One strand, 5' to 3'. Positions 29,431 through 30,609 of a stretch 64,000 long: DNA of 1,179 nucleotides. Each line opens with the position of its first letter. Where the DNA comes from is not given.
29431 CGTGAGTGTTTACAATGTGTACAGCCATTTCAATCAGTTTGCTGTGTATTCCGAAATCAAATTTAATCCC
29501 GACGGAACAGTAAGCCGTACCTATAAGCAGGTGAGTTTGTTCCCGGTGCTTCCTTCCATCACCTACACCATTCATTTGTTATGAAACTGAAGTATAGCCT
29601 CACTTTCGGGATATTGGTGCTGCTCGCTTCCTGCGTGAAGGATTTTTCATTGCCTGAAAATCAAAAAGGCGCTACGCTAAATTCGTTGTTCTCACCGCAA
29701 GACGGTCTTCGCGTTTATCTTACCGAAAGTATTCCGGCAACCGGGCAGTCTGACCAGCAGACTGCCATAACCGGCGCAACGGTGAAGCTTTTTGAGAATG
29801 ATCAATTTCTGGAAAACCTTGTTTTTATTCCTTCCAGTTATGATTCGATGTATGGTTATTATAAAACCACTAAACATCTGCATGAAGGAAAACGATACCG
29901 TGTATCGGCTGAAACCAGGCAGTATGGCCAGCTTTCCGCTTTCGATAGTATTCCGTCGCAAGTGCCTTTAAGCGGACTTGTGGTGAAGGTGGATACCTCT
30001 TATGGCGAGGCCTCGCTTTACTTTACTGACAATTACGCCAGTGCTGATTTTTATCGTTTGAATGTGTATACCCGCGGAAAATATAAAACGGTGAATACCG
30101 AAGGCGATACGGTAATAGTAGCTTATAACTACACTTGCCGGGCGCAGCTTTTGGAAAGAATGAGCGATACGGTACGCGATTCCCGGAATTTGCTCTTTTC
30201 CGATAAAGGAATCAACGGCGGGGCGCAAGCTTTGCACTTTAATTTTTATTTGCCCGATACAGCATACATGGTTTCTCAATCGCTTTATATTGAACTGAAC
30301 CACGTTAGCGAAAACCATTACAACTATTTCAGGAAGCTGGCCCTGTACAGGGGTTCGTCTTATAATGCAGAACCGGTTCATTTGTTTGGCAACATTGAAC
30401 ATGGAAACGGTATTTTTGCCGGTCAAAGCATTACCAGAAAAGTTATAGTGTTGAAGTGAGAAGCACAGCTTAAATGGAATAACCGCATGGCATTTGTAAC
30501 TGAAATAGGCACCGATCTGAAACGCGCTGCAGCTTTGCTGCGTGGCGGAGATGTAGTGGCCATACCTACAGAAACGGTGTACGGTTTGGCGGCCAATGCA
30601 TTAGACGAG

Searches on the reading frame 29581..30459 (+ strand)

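Call 91: search_protein_families(library=pfam, proteins=[window:29581-30459:+], max_evalue=0.00001)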
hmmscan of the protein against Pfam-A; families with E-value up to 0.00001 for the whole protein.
window:29581-30459:+ (292 aa): 1 family
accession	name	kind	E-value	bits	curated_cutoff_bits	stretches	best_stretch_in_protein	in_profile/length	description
PF14054.11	DUF4249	-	3.8e-31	109.1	28.5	1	23-287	7-268/269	Domain of unknown function (DUF4249)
